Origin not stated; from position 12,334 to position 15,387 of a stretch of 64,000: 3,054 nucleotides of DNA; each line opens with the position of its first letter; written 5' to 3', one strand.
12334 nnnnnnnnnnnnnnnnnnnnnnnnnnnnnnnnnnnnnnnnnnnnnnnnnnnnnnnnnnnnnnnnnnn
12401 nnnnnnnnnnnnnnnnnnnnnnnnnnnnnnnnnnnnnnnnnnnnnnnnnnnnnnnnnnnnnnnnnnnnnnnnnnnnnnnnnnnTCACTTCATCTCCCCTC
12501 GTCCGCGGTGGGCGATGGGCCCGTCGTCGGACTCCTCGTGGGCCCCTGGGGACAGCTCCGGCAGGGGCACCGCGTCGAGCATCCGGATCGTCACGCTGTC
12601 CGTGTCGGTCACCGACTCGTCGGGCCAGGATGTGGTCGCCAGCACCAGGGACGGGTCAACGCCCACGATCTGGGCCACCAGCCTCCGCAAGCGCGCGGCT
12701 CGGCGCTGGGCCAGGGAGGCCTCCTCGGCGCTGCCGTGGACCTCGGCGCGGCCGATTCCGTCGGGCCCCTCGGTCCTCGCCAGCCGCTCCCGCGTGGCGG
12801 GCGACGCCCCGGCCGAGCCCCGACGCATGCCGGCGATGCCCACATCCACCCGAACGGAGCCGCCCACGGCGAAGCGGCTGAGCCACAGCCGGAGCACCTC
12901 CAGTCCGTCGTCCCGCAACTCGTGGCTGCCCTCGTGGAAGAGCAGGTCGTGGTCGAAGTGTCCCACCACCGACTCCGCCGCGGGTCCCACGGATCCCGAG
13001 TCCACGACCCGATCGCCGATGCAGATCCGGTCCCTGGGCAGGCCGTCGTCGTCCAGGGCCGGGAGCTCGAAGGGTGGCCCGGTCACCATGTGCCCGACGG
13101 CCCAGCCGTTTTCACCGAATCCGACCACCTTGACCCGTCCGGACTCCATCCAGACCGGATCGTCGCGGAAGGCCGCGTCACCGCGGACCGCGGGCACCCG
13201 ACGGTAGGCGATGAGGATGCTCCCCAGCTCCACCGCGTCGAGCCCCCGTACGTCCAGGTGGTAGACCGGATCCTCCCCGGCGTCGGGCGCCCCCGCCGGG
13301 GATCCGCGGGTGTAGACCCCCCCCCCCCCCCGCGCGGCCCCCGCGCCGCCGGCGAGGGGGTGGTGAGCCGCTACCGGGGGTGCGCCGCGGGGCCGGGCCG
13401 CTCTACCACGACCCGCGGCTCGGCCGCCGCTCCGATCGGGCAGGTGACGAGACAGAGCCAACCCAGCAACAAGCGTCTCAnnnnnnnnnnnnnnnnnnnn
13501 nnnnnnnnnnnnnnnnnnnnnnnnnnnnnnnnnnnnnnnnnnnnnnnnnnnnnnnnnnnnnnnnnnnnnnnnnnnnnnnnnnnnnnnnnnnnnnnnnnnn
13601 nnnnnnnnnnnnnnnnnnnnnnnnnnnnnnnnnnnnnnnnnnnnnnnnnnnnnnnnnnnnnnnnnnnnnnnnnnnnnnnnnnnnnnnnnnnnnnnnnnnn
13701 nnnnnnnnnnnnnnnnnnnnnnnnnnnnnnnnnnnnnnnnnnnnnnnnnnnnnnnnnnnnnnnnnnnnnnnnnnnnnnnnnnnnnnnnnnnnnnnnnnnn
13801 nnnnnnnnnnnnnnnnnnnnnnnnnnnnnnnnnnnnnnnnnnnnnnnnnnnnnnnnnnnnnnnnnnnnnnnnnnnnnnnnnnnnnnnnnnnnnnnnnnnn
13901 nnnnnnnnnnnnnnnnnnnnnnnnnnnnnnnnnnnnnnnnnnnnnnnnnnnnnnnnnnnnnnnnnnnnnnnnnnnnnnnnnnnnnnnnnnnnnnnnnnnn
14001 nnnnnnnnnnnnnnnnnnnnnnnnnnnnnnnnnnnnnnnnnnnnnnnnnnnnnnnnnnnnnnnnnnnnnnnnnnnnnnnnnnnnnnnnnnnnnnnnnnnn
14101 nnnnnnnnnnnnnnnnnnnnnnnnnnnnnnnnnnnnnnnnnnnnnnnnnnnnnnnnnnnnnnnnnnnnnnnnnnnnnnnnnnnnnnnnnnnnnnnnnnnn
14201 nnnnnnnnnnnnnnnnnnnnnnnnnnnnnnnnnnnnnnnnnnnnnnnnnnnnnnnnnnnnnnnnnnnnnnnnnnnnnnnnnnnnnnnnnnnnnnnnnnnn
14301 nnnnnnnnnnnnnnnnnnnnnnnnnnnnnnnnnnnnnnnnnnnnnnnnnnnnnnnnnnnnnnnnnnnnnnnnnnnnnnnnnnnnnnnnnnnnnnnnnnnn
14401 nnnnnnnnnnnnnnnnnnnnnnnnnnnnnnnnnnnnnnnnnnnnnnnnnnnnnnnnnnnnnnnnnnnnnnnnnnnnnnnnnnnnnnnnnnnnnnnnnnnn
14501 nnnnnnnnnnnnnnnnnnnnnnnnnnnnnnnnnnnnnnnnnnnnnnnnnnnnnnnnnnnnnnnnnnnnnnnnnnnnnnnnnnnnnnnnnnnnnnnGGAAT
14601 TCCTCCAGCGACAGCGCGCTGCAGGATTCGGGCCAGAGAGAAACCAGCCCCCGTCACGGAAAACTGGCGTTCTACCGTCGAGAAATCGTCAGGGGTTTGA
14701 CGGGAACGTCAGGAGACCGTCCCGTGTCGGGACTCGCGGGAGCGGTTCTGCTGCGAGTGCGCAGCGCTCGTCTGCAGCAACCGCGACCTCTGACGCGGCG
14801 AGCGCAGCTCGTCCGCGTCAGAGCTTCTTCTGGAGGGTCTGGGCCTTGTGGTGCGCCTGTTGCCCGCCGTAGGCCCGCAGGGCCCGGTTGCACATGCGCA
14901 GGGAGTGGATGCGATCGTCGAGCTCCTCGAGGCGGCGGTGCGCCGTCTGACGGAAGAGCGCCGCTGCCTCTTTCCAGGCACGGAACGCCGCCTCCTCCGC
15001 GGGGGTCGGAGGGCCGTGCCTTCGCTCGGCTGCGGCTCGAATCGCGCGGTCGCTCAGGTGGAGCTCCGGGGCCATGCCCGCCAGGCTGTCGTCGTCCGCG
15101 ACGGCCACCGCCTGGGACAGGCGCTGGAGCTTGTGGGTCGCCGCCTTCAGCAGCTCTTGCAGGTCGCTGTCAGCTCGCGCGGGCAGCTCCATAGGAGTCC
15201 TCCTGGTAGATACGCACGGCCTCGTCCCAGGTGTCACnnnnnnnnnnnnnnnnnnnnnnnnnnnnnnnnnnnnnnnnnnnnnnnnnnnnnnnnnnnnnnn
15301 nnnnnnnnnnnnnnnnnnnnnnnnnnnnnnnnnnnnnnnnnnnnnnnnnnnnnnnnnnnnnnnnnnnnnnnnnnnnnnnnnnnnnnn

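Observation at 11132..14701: PilZ / small beta-barrel / OmpA-like lipoprotein / OmpA operon wired into the flagellar sigma-54 circuit: a possible outer-membrane or peptidoglycan accessory module of the motor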

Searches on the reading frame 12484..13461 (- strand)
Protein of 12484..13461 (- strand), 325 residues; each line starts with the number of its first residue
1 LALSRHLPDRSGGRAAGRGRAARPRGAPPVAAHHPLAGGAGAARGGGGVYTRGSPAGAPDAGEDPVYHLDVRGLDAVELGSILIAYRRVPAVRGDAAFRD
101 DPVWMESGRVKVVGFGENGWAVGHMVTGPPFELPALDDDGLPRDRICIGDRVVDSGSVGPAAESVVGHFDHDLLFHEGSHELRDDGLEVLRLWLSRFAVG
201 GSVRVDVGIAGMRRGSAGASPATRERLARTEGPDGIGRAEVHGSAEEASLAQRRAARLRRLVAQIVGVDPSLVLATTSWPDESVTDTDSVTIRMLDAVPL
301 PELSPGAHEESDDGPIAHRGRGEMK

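Call 3: search_protein_families(library=pfam, proteins=[window:12484-13461:-], max_evalue=0.1)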
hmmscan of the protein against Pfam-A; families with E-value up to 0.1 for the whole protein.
window:12484-13461:- (325 aa): 0 families

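Call 8: search_protein_families(library=ncbifam, proteins=[window:12484-13461:-], max_evalue=0.01)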
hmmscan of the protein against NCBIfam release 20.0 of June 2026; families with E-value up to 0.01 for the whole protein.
window:12484-13461:- (325 aa): 0 families

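Call 28: find_homologous_proteins(query=window:12487-13317:-)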
Query window:12487-13317:- (277 aa): 12 proteins with E <= 0.001 among 8000 candidates.
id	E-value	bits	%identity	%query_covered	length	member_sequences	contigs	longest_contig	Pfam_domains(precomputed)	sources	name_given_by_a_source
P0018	4.1e-175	599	99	100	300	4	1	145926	-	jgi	-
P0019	7.0e-138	477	79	100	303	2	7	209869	-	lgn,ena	-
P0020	2.3e-108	380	64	99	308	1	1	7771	-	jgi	jgi:hypothetical protein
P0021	5.6e-108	379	65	97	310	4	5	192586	-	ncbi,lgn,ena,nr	ncbi:MAG: hypothetical protein QGH45_00095 [Myxococcota bacterium]|nr:hypothetical protein [Myxococc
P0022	6.0e-106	372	64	97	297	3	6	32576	-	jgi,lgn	-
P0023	4.5e-104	366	65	94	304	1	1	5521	-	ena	-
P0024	5.7e-63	231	49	91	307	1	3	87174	-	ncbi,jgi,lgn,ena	-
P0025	2.1e-62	230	49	93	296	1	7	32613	-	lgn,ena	-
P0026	3.4e-60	222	51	87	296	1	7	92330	-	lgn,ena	-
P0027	9.0e-59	218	49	87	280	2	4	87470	-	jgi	-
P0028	2.9e-57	213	49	87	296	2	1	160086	-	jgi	jgi:hypothetical protein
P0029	1.1e-54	204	47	87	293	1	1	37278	-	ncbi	-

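Call 32: find_encoding_contigs(protein=P0018, flank=3000, max_places=3)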
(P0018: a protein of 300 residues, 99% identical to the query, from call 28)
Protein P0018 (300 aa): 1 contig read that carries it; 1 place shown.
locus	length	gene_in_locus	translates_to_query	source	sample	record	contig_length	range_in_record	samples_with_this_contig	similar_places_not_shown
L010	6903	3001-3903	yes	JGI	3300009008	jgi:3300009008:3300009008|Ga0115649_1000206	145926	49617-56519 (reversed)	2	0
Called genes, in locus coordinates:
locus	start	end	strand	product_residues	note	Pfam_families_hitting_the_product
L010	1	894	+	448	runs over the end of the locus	PF02465:FliD_N, PF07196:Flagellin_IN (weak), PF07195:FliD_C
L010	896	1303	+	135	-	PF02561:FliS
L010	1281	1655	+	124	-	-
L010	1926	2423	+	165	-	PF07238:PilZ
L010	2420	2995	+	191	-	-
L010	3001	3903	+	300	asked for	-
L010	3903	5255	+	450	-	PF00691:OmpA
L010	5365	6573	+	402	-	PF13487:HD_5, PF01966:HD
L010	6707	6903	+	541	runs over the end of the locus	-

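Call 42: search_solved_structures(query=A4, max_evalue=10)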
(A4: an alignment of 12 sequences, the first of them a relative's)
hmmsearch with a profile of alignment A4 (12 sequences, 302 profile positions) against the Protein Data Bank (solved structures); distinct sequences matched with E-value up to 10: 7.
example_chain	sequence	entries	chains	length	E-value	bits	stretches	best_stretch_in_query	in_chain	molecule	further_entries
1h5s_A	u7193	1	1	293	0.97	11.6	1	33-98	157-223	Glucose-1-phosphate thymidylyltransferase 1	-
7qca_LT0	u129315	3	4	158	1.5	11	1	25-70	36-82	60s ribosomal protein L21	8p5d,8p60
1mp3_A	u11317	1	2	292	1.9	10.6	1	32-98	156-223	GLUCOSE-1-PHOSPHATE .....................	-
1mp4_A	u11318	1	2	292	2.3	10.4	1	32-98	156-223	W224H Variant of S. Enterica RmlA Bound to UDP-Glucose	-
3pkq_A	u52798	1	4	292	2.4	10.3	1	39-98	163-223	Glucose-1-phosphate thymidylyltransferase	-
1iim_A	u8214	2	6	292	2.4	10.3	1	39-98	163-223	glucose-1-phosphate thymidylyltransferase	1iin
3pkp_A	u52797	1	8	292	2.4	10.3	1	39-98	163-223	Glucose-1-phosphate thymidylyltransferase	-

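Call 47: predict_structure(alignment_id=A4)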
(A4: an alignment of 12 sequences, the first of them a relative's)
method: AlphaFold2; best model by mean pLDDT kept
length: 303 residues; sequences in the alignment: 12
mean_pLDDT: 61.5   pTM: 0.57
mean pLDDT of the five models: 61.5, 56.8, 50.7, 50.6, 38.8
residues with pLDDT >= 90: 2; 70-90: 129; 50-70: 79; < 50: 93
segments of 3 or more residues with pLDDT < 50: 11-20, 30-33, 35-40, 71-75, 117-119, 128-140, 193-221, 282-303
pLDDT, mean of each block of 10 residues (from residue 1): 56 41 57 43 71 71 66 51 72 80 64 51 55 30 79 87 87 79 76 37 27 36 72 87 82 71 72 72 45 33 30
secondary structure, 60 per line:
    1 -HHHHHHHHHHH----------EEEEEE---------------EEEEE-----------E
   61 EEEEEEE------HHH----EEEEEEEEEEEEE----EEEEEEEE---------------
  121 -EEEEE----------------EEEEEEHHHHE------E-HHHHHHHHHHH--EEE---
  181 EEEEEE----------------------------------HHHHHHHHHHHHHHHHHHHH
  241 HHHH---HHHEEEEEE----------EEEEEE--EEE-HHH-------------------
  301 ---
elements in order: H2-12 E23-28 E44-48 E60-67 E81-93 E98-105 E122-126 E143-148 H149-152 H162-172 E175-177 E181-186 H221-244 E251-256 E267-272 E275-277

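Call 49: search_protein_representatives(alignment_id=A4)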
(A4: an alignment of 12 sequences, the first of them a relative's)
Query: 12 sequences, 302 profile positions. Proteins with E-value up to 0.001 (for the whole library): 13; up to 1e-10: 13; up to 1e-30: 4. The best 13 are listed.
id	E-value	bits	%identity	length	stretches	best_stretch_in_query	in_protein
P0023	5.4e-132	455.8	-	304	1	5-298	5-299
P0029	4.5e-119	413.4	-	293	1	1-297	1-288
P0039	2.6e-112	391.2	-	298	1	5-297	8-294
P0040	1.0e-103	363.0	-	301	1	6-291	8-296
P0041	1.3e-26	109.8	-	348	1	18-184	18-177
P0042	1.7e-24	102.8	-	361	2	31-185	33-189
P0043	6.6e-24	100.9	-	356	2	33-211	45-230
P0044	1.2e-23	100.0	-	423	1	37-187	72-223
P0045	2.5e-20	89.1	-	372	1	35-188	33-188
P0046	1.0e-19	87.1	-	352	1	10-184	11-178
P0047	2.5e-19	85.8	-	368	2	29-202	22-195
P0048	1.0e-18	83.8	-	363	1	39-188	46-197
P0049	3.0e-13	65.9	-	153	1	20-138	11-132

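Call 50: search_protein_families(library=pfam, proteins=[P0041, P0042, P0043, P0044, P0045, P0046, P0047, P0048, P0049], max_evalue=0.01)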
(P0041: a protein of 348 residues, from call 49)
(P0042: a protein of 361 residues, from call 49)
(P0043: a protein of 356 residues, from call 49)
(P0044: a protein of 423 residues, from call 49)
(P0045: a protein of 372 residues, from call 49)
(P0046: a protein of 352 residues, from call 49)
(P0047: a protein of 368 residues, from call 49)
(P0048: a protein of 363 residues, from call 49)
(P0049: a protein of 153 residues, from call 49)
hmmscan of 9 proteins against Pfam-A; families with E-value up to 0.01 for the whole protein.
P0041 (348 aa): 1 family
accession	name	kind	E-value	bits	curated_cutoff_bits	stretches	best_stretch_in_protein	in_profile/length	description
PF00501.34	AMP-binding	-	7e-22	78.2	29.9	1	258-336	30-112/384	AMP-binding enzyme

P0042 (361 aa): 0 families

P0043 (356 aa): 0 families

P0044 (423 aa): 0 families

P0045 (372 aa): 0 families

P0046 (352 aa): 1 family
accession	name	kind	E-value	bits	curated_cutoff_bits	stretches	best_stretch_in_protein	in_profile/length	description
PF00005.33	ABC_tran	-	9.6e-13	49.4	25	1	196-303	42-137/137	ABC transporter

P0047 (368 aa): 1 family
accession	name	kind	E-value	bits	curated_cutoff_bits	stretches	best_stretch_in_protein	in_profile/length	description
PF07646.21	Kelch_2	-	0.0062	16.9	21.3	0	226-265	5-46/48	Kelch motif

P0048 (363 aa): 0 families

P0049 (153 aa): 0 families

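Call 51: fold_search(model_id=the predicted structure, library=pdb)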
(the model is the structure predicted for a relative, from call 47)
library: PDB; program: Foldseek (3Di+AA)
matches with E <= 10: 822; with E <= 0.001: 4
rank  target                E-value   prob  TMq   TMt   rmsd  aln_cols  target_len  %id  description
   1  5u1h_A                4.9e-04  1.00  0.26  0.55   6.3       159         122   14  Crystal structure of the C-terminal peptidoglycan binding domain of OprF (PA1777) from Pseudomonas aeruginosa (released 2017-01-11)
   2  5u1h_C                6.3e-04  1.00  0.27  0.57   6.2       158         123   13  Crystal structure of the C-terminal peptidoglycan binding domain of OprF (PA1777) from Pseudomonas aeruginosa (released 2017-01-11)
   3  9ljm_A                9.7e-04  1.00  0.28  0.53   7.5       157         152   12  Structure of the periplasmic domain of MotS from Bacillus subtilis in 300 mM KCl (released 2025-02-26)
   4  3s0h_C                9.7e-04  1.00  0.24  0.41   8.4       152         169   14  The crystal structure of the periplasmic domain of Helicobacter pylori MotB (residues 90-256). (released 2012-03-14)
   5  4rha_A                1.0e-03  1.00  0.30  0.64   4.2       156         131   14  Structure of the C-terminal domain of outer-membrane protein OmpA from Salmonella enterica subsp. enterica serovar Typ (released 2014-10-29)
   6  6jfw_A                1.0e-03  1.00  0.27  0.54   8.2       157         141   13  Crystal structure of PA0833 periplasmic domain from Pseudomonas aeruginosa reveals an unexpected enlarged peptidoglyca (released 2019-03-20)
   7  3s0h_A                1.5e-03  1.00  0.25  0.45   8.3       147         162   14  The crystal structure of the periplasmic domain of Helicobacter pylori MotB (residues 90-256). (released 2012-03-14)
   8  4rha_B                1.6e-03  1.00  0.28  0.61   4.5       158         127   14  Structure of the C-terminal domain of outer-membrane protein OmpA from Salmonella enterica subsp. enterica serovar Typ (released 2014-10-29)
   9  3s0w_A                1.7e-03  1.00  0.25  0.44  11.3       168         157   14  The crystal structure of the periplasmic domain of Helicobacter pylori MotB (residues 78-256). (released 2012-03-14)
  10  3s06_A                1.8e-03  1.00  0.25  0.43  12.1       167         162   14  The crystal structure of the periplasmic domain of Helicobacter pylori MotB (residues 97-256, P3121). (released 2012-03-14)
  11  3wpw_A                1.9e-03  1.00  0.29  0.55   4.6       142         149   13  Structure of PomBc5, a periplasmic fragment of PomB from Vibrio (released 2014-09-10)
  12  3s0y_B                2.2e-03  1.00  0.24  0.42   9.0       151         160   15  The crystal structure of the periplasmic domain of MotB (residues 64-256). (released 2012-03-14)
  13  2pmp                  2.2e-03  0.97  0.16  0.27   8.6       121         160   12  Structure of 2C-methyl-D-erythritol 2,4-cyclodiphosphate synthase from the isoprenoid biosynthetic pathway of Arabidopsi (released 2007-09-18)
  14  3td3_D                2.4e-03  1.00  0.27  0.57   7.0       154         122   11  Crystal structure of OmpA-like domain from Acinetobacter baumannii in complex with glycine (released 2011-10-26)
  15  5esv_G                2.6e-03  0.75  0.20  0.31  16.8       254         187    7  Crystal Structure of Broadly Neutralizing Antibody CH03, Isolated from Donor CH0219, in Complex with Scaffolded Trimer (released 2015-12-16)
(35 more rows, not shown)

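Call 52: find_encoding_contigs(protein=P0042, flank=8000, max_places=2)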
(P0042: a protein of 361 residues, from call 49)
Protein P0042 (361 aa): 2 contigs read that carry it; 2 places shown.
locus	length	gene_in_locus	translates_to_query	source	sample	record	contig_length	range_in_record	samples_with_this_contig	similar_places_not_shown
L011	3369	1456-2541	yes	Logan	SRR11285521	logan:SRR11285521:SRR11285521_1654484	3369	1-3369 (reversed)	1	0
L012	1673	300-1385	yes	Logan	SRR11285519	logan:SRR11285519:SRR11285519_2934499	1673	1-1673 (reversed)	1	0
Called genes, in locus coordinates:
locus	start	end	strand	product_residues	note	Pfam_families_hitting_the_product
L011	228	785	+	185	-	PF07238:PilZ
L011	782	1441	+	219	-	-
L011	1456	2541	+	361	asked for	-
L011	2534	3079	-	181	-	PF00293:NUDIX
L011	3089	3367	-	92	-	?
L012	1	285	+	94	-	?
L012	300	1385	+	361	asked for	-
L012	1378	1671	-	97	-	?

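Call 54: find_encoding_contigs(protein=P0044, flank=10000, max_places=2)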
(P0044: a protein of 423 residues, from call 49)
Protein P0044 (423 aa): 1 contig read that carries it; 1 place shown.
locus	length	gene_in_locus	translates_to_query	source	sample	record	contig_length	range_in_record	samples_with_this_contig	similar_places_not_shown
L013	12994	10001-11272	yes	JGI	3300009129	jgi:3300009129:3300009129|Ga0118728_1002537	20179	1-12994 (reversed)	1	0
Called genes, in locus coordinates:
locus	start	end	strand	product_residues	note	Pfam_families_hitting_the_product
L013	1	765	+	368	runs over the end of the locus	PF02119:FlgI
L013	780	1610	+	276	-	PF10135:Rod-binding, PF01551:Peptidase_M23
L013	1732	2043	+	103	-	-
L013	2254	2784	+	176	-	PF05130:FlgN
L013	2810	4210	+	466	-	PF00460:Flg_bb_rod (weak), PF22638:FlgK_D1, PF06429:Flg_bbr_C (weak)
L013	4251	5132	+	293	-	PF00669:Flagellin_N, PF00700:Flagellin_C (weak)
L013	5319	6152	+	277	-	PF00669:Flagellin_N, PF00700:Flagellin_C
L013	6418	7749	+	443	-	PF02465:FliD_N, PF07195:FliD_C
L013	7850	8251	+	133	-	PF02561:FliS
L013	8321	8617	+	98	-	-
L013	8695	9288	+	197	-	PF07238:PilZ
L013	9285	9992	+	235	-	-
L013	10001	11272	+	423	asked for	-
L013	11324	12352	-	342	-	PF00691:OmpA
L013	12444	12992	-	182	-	PF01618:MotA_ExbB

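Call 55: find_encoding_contigs(protein=P0045, flank=10000, max_places=2)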
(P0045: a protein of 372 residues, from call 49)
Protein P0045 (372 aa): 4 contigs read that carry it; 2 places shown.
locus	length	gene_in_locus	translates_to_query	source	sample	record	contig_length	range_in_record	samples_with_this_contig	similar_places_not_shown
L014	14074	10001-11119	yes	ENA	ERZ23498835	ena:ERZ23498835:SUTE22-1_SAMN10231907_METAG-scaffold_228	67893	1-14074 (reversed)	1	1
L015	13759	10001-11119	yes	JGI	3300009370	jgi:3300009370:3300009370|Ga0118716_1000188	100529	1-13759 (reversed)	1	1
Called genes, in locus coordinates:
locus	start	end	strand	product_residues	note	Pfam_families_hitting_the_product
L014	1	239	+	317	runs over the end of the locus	PF12760:Zn_ribbon_IS1595, PF12762:DDE_Tnp_IS1595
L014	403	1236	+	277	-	PF00669:Flagellin_N, PF00700:Flagellin_C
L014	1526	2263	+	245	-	-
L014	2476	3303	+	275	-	PF00669:Flagellin_N, PF00700:Flagellin_C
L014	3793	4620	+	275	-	PF00669:Flagellin_N, PF00700:Flagellin_C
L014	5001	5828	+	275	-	PF00669:Flagellin_N, PF00700:Flagellin_C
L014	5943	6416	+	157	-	PF03646:FlaG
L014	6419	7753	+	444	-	PF02465:FliD_N, PF07195:FliD_C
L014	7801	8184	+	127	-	PF02561:FliS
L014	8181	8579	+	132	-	-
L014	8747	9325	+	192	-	PF07238:PilZ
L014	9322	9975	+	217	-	-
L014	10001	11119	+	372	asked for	-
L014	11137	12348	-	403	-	PF00990:GGDEF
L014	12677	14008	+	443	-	PF11617:Cu-binding_MopE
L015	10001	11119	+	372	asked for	-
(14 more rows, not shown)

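Call 63: find_related_loci(query=A4, collection=genome_contigs, flank=10000)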
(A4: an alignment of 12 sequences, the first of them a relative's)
Query A4 (303 aa) in genome_contigs; peptide patterns used: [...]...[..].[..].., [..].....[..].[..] (x = any residue, [..] = any of these).
46 stretches matched a pattern; 6 encode a relative of the query (tblastn E <= 1e-3); 6 distinct loci.
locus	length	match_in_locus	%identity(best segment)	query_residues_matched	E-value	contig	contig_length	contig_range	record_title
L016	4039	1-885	63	2-295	1e-120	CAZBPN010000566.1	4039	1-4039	MAG TPA_asm: uncultured Rickettsiales bacterium isolate binchicken_co141_42 genome assembly, contig: NODE_71382_length_4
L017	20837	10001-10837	67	18-295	1e-109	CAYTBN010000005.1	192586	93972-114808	MAG TPA_asm: uncultured Rickettsiales bacterium isolate SRP308112_co1_98 genome assembly, contig: NODE_16_length_192586_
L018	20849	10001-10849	48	1-285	6e-68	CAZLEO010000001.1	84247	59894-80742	MAG TPA_asm: uncultured Rickettsiales bacterium isolate SRP077602_co5_403 genome assembly, contig: NODE_1047_length_8424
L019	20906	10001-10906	47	1-297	2e-66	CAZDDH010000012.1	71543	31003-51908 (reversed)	MAG TPA_asm: uncultured Rickettsiales bacterium isolate SRP077602_co5_208 genome assembly, contig: NODE_1555_length_7154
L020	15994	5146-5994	48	1-285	4e-63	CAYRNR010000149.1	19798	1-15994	MAG TPA_asm: uncultured Rickettsiales bacterium isolate SRP167671_co1_47 genome assembly, contig: NODE_3160_length_19798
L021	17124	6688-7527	44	4-283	3e-61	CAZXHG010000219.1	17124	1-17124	MAG TPA_asm: uncultured Rickettsiales bacterium isolate binchicken_co147_14 genome assembly, contig: NODE_10793_length_1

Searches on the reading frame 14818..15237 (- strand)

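Call 3: search_protein_families(library=pfam, proteins=[window:14818-15237:-], max_evalue=0.1)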
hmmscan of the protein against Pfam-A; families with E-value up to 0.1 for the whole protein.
window:14818-15237:- (139 aa): 2 families
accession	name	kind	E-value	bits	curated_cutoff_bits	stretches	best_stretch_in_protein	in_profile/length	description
PF25566.1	RIMB1_N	-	0.021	15.1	28.5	1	100-138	11-49/129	RIMB1-like, N-terminal domain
PF15443.11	DUF4630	-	0.036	14.7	25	1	44-102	7-63/155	Domain of unknown function (DUF4630)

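Call 8: search_protein_families(library=ncbifam, proteins=[window:14818-15237:-], max_evalue=0.01)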
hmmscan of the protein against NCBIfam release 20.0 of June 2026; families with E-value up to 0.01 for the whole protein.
window:14818-15237:- (139 aa): 0 families
